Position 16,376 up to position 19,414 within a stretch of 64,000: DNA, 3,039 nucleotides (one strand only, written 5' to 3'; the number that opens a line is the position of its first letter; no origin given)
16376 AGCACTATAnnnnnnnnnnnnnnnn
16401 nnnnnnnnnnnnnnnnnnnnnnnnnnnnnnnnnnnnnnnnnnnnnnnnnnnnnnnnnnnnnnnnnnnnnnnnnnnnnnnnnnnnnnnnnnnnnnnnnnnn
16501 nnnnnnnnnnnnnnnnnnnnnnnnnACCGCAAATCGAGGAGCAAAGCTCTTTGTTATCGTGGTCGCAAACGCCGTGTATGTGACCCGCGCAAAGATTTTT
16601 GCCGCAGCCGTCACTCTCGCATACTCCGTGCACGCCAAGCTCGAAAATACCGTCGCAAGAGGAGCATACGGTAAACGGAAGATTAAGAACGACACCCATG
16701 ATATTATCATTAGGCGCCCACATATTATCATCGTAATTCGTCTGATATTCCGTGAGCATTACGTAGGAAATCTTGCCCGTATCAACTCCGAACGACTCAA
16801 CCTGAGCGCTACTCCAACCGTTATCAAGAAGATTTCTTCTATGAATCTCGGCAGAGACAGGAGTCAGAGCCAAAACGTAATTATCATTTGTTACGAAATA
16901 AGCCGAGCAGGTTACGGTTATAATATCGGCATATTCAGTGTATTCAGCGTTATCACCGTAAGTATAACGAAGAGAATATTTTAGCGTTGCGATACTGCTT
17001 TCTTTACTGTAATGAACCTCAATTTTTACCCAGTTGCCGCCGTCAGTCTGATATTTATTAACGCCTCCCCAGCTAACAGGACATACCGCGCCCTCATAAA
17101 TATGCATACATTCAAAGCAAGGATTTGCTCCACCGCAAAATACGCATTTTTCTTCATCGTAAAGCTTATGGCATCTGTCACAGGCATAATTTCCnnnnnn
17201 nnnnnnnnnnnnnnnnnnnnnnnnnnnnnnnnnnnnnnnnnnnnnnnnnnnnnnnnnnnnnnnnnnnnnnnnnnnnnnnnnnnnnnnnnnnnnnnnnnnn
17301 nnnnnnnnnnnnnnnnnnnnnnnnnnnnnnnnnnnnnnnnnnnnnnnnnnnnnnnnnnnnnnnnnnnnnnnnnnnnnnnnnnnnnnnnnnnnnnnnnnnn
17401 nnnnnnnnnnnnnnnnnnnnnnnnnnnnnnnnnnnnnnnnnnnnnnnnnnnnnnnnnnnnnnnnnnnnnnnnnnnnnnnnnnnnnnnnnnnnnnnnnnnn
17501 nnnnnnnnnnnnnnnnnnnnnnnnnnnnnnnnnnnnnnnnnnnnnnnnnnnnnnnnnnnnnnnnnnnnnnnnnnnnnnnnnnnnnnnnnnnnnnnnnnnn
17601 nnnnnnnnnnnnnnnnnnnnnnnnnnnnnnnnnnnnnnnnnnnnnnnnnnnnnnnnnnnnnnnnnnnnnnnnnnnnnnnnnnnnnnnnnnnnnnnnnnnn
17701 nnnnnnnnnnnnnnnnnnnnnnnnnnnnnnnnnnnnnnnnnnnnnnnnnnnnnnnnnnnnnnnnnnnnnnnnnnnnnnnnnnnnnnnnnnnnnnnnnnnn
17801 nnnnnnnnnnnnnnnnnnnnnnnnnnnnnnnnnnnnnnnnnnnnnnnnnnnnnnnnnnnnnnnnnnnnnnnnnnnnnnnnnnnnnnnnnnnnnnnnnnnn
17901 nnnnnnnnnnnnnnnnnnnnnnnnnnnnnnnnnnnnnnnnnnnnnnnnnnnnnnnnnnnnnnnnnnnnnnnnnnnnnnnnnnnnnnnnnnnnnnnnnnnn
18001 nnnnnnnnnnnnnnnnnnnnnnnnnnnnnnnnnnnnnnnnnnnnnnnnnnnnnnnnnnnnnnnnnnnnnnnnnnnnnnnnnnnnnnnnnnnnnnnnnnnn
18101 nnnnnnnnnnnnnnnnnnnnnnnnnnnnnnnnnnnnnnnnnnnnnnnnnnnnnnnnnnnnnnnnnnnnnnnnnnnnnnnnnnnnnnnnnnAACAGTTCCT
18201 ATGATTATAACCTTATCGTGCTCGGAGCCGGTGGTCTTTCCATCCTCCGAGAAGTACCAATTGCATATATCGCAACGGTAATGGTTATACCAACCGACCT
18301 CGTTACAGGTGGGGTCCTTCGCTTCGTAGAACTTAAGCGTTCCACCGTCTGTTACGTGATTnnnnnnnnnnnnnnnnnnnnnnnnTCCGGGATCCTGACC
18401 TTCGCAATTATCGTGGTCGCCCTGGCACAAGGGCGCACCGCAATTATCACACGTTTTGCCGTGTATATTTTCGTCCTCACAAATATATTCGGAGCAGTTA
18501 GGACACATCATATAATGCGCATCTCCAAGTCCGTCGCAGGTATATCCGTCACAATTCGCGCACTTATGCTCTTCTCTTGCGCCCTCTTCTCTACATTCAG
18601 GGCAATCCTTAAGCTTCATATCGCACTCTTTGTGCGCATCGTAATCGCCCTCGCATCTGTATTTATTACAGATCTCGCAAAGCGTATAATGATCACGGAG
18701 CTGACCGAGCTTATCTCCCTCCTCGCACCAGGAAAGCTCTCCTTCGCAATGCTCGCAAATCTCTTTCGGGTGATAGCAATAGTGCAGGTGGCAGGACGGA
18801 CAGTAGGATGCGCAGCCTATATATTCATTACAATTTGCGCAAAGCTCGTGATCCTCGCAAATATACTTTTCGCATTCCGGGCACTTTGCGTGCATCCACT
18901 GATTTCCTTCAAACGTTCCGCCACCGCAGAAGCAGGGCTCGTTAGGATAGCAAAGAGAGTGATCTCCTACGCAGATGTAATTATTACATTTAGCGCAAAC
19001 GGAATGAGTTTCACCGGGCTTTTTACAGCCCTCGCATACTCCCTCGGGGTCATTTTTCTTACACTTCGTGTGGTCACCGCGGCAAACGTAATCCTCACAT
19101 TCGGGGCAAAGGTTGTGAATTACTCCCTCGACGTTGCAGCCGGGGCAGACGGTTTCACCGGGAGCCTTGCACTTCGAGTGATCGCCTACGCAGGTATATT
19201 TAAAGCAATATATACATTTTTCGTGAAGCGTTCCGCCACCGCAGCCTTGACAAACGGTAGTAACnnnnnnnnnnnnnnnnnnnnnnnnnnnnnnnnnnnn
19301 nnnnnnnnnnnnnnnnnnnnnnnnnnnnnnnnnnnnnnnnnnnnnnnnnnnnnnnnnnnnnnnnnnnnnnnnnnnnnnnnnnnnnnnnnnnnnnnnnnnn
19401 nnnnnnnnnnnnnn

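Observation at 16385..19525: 1046-aa lipoprotein with about 125 cysteines arranged as tandem CxxC-H-CxxC-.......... modules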

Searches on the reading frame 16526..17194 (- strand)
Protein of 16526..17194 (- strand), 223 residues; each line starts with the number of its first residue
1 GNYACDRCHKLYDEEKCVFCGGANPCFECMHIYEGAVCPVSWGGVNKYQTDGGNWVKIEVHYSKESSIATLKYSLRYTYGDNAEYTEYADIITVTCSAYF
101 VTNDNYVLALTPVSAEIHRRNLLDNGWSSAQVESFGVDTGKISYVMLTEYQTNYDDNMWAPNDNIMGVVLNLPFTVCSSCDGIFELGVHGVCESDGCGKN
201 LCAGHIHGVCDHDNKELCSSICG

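Call 86: search_solved_structures(query=A8, max_evalue=10, show_alignments=2)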
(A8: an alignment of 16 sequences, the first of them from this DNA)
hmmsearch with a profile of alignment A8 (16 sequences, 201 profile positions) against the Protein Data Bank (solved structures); distinct sequences matched with E-value up to 10: 4.
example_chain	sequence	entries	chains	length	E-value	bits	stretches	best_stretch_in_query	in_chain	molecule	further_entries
7jv7_C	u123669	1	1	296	0.21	15.1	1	139-181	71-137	CTD kinase subunit gamma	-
2d4y_A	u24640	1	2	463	0.69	13.5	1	60-139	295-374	Flagellar hook-associated protein 1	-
9go6_A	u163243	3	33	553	0.71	13.4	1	59-139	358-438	Flagellar hook-associated protein 1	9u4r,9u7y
8qlh_A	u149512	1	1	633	4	11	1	40-162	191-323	AliC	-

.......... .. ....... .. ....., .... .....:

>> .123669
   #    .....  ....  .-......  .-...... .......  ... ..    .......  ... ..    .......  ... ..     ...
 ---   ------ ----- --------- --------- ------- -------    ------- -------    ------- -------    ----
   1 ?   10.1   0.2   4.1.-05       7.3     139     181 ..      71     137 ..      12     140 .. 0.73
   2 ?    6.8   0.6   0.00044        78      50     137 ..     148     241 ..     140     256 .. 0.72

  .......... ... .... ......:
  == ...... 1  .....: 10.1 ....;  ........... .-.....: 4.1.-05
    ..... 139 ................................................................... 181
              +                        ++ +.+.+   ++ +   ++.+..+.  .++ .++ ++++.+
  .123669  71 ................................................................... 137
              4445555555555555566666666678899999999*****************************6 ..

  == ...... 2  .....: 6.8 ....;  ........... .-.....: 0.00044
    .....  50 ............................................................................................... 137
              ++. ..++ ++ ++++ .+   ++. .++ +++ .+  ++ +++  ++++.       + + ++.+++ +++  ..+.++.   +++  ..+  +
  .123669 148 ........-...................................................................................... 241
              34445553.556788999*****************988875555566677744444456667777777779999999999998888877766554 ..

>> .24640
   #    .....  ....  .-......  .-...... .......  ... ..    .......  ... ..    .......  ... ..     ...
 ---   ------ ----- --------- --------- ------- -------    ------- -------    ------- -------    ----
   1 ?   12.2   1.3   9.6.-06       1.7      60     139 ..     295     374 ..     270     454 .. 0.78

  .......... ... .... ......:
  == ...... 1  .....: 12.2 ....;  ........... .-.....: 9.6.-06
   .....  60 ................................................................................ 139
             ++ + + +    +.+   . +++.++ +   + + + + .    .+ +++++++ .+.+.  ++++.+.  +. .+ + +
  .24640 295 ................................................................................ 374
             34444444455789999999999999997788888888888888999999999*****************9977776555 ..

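Call 87: search_protein_families(library=pfam, alignment_id=A8, max_evalue=1)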
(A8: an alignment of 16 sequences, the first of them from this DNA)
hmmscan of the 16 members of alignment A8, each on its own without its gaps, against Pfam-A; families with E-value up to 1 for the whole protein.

A. member 1, seq(223 aa): 0 families

B. families by the number of members that match (of 16 scanned): 9 families
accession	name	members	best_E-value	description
PF23145.1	Zf_2nd_IFT121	1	0.0033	IFT121, second zinc finger domain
PF25287.1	zf-B_box_Trim66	1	0.029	Trim66, B-box zinc-binding domain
PF07678.20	TED_complement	1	0.034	A-macroglobulin TED domain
PF02229.22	PC4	1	0.15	Transcriptional Coactivator p15 (PC4)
PF06869.18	DUF1258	1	0.2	Protein of unknown function (DUF1258)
PF04438.22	zf-HIT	1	0.46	HIT zinc finger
PF18439.7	zf_UBZ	1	0.51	Ubiquitin-Binding Zinc Finger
PF22352.2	K319L-like_PKD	1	0.68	K319L-like, PKD domain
PF23208.1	zf_C2H2_ZNF598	1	0.84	ZNF598 C2H2 zinc finger domain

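Call 92: predict_structure(alignment_id=A8)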
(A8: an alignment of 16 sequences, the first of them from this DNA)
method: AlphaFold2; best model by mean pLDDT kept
length: 223 residues; sequences in the alignment: 16
mean_pLDDT: 69.3   pTM: 0.71
mean pLDDT of the five models: 69.3, 68.5, 65.9, 65.4, 60.7
residues with pLDDT >= 90: 22; 70-90: 87; 50-70: 90; < 50: 24
segments of 3 or more residues with pLDDT < 50: 1-7, 158-161, 221-223
pLDDT, mean of each block of 10 residues (from residue 1): 46 58 56 67 80 83 91 80 71 92 79 86 57 77 81 52 64 82 72 56 52 51 40
secondary structure, 60 per line:
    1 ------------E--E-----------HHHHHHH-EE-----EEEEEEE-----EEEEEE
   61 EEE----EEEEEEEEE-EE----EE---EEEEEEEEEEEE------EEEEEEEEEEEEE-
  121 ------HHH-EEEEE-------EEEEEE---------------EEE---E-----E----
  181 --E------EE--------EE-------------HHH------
elements in order: H28-34 E43-49 E55-63 E68-76 E89-100 E107-119 E131-135 E143-148 E164-166

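Call 94: fold_search(model_id=the predicted structure, library=pdb)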
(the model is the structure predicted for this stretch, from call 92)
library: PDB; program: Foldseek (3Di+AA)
matches with E <= 10: 707; with E <= 0.001: 0
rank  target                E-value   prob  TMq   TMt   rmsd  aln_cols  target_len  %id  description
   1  8e0p_A                1.0e-01  0.92  0.32  0.11   5.7       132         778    8  Crystal structure of mouse APCDD1 in fusion with engineered MBP (released 2023-05-03)
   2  7n88_A                1.2e-01  0.77  0.23  0.11   9.3       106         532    8  The cryoEM structure of LbpB from N. gonorrhoeae in complex with lactoferrin (released 2021-12-01)
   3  6x04_I                1.4e-01  0.38  0.22  0.16  10.7       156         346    6  Nup133 (aa55-481) from S. cerevisiae bound by VHH-SAN5 (released 2020-12-09)
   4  8e0p_C                1.4e-01  0.77  0.31  0.10   6.7       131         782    8  Crystal structure of mouse APCDD1 in fusion with engineered MBP (released 2023-05-03)
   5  8e0p_B                1.6e-01  0.66  0.30  0.10   7.8       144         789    8  Crystal structure of mouse APCDD1 in fusion with engineered MBP (released 2023-05-03)
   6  5kew_D                1.7e-01  0.69  0.32  0.50   5.6       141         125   11  Vibrio parahaemolyticus VtrA/VtrC complex bound to the bile salt taurodeoxycholate (released 2016-07-20)
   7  5kev_B                1.8e-01  0.38  0.26  0.39  10.2       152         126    8  Vibrio parahaemolyticus VtrA/VtrC complex (released 2016-07-20)
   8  6x04_A                2.5e-01  0.35  0.24  0.16  14.5       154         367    9  Nup133 (aa55-481) from S. cerevisiae bound by VHH-SAN5 (released 2020-12-09)
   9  5jrk_B                2.9e-01  0.20  0.21  0.09  17.9       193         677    7  Crystal Structure of the Sphingopyxin I Lasso Peptide Isopeptidase SpI-IsoP (SeMet-derived) (released 2016-09-28)
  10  6x04_C                2.9e-01  0.18  0.21  0.15  13.5       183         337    5  Nup133 (aa55-481) from S. cerevisiae bound by VHH-SAN5 (released 2020-12-09)
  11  6x04_G                3.0e-01  0.18  0.18  0.13  14.2       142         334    6  Nup133 (aa55-481) from S. cerevisiae bound by VHH-SAN5 (released 2020-12-09)
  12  9xvv_C                3.4e-01  0.08  0.15  0.05  18.9       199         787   10  Maltoheptaose-bound Arabidopsis ISA2-ISA1-ISA1 heterotrimer (released 2026-04-08)
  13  7l5l_B                3.6e-01  0.38  0.16  0.22  13.0        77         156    8  Crystal structure of the DiB-RM protein (released 2021-10-27)
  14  8yun_E                3.8e-01  0.06  0.12  0.16  16.1       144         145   12  The crystal structure of HNBP001-HCP (released 2025-07-02)
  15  8e0p_D                4.0e-01  0.06  0.16  0.06  18.2       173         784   10  Crystal structure of mouse APCDD1 in fusion with engineered MBP (released 2023-05-03)
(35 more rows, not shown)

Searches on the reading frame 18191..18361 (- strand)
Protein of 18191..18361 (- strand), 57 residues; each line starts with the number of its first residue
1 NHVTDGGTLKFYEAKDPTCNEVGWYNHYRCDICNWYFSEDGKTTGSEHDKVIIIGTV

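Call 69: search_solved_structures(query=A6, max_evalue=10, show_alignments=3)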
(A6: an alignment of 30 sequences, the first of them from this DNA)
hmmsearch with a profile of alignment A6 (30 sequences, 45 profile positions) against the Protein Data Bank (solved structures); distinct sequences matched with E-value up to 10: 168 (the best 60 are shown).
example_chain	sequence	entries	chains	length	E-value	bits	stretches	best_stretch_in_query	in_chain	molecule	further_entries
2i13_A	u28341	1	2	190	3.1e-17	65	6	22-35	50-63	Aart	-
9qa6_A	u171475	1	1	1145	2.3e-14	55.8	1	1-44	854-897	IgA protease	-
5wjq_D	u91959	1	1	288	6.8e-12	47.9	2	19-31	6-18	Zinc finger protein 568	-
5v3m_C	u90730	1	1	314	8.5e-12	47.6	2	22-33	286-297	Zinc finger protein 568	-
5v3j_E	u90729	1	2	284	5.7e-10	41.7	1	22-31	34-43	Zinc finger protein 568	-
1mey_C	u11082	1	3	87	9.6e-09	37.8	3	22-33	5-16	CONSENSUS ZINC FINGER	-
7txc_E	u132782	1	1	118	9.1e-06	28.3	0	24-37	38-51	Hypermethylated in cancer 2 protein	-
6ml2_A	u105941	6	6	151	1e-05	28.1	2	22-35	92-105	Zinc finger and BTB domain-containing protein 24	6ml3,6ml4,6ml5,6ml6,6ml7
2cot_A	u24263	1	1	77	2.9e-05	26.7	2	22-32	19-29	Zinc finger protein 435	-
2n25_A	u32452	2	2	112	0.00023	23.8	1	21-32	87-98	Zinc finger and BTB domain-containing protein 17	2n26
2m0d_A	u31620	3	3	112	0.00061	22.4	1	22-35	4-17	Zinc finger and BTB domain-containing protein 17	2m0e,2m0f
2yt9_A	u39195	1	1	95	0.0013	21.4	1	23-35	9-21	zinc finger-containing protein 1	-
7mc1_A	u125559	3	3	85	0.0017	21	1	18-33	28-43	Isoform 2 of Zinc finger and BTB domain-containing protein 17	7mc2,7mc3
1x6h_A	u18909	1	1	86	0.0017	21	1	22-36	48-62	Transcriptional repressor CTCF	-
2ytp_A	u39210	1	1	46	0.0018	21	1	20-33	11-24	Zinc finger protein 484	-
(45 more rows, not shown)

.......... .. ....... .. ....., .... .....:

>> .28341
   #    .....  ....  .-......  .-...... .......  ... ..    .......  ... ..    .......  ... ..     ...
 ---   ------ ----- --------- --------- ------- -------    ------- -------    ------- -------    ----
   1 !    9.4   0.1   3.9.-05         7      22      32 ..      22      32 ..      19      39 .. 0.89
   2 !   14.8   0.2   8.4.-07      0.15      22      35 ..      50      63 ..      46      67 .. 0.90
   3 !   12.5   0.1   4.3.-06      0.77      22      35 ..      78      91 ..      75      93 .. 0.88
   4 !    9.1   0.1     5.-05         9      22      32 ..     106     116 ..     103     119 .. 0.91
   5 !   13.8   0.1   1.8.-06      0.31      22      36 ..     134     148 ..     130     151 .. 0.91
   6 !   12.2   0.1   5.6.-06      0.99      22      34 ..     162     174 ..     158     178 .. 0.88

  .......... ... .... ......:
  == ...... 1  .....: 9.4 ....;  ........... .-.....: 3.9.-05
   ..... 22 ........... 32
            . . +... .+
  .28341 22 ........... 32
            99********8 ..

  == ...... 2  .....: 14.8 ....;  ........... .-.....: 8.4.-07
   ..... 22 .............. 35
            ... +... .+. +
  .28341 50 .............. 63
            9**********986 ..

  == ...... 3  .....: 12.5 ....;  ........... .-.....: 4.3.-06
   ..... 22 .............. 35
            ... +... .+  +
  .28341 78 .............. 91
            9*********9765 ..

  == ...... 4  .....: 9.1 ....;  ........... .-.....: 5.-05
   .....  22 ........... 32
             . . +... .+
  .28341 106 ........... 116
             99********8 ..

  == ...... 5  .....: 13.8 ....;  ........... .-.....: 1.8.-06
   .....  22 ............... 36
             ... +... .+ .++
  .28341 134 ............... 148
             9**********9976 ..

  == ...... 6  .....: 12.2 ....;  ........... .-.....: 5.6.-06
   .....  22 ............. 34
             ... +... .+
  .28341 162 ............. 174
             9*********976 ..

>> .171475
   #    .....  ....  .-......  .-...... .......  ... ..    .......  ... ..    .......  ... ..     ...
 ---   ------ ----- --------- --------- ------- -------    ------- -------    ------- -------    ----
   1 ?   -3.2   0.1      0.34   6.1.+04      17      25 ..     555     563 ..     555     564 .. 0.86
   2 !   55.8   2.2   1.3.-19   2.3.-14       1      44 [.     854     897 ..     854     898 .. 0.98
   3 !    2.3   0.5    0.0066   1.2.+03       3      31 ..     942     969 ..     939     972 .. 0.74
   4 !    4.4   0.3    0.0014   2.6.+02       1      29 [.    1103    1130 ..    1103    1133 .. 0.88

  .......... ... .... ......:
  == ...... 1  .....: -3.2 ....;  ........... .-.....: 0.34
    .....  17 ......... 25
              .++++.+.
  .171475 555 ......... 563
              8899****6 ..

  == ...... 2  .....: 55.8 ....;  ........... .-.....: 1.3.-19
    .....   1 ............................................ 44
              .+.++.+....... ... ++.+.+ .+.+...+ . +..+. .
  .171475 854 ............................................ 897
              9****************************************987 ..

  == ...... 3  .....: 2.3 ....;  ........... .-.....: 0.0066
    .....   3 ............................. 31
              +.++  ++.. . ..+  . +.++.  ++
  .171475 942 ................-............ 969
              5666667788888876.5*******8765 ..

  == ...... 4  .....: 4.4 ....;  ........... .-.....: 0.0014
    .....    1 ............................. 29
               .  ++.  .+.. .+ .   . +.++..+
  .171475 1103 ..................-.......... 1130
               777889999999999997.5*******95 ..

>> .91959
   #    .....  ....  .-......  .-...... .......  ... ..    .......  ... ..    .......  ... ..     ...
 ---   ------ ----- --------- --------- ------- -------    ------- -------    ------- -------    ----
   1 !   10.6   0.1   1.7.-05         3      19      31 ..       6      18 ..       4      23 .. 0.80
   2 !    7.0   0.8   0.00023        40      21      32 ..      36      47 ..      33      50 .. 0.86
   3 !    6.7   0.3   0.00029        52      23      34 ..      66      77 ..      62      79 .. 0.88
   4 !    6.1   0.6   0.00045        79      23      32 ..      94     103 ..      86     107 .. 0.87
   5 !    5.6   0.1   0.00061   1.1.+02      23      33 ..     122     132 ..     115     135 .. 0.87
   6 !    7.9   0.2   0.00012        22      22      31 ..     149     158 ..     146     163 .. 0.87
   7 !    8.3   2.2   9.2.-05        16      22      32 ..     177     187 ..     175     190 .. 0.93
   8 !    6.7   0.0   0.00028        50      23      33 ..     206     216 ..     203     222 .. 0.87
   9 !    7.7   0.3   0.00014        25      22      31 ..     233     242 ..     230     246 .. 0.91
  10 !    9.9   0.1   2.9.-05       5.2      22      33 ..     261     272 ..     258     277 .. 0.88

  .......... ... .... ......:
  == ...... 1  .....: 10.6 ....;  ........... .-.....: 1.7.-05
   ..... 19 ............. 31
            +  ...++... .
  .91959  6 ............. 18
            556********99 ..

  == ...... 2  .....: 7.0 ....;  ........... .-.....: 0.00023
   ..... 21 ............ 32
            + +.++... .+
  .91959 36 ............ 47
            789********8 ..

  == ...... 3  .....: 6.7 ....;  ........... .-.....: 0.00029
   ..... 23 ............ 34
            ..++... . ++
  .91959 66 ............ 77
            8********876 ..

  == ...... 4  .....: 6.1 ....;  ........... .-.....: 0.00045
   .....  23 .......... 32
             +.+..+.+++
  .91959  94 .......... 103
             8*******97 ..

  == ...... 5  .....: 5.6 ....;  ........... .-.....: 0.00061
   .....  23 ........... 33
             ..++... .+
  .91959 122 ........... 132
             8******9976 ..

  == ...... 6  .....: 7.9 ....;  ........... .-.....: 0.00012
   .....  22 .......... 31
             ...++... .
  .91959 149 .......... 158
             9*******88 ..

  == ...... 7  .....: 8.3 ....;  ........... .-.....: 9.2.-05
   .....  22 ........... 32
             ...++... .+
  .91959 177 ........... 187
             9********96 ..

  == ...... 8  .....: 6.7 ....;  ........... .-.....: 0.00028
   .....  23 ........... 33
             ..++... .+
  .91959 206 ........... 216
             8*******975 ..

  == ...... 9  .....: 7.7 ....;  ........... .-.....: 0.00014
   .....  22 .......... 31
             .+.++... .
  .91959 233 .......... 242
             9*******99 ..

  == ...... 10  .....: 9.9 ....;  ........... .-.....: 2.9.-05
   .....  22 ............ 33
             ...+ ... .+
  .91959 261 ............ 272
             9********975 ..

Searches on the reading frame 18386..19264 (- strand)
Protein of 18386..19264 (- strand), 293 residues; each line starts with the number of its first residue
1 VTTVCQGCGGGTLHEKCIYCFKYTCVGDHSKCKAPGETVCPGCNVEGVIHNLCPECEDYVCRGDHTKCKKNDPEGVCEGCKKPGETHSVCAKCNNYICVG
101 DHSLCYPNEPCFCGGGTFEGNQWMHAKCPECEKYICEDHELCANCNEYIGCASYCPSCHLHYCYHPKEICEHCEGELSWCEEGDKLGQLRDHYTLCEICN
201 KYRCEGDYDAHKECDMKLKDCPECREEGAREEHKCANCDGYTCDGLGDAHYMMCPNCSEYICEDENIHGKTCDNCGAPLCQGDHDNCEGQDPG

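Call 80: find_homologous_proteins(query=A7, max_evalue=0.00001)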
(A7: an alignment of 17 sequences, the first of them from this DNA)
Query A7 (17 sequences) (293 aa, profile of the alignment): 7 proteins with E <= 0.00001 among 786 candidates.
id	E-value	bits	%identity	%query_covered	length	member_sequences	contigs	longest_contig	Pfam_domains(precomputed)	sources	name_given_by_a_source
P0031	2.0e-90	321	25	94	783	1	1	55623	-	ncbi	-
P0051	8.9e-50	187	29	95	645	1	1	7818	-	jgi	-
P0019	6.0e-31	126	33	34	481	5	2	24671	-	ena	-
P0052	2.9e-27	114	28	94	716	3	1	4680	-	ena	-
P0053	1.2e-18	86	31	26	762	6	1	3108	-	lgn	-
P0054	4.4e-14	71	28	31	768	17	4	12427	-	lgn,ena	-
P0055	6.1e-8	50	23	28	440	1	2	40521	PF04773.19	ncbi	-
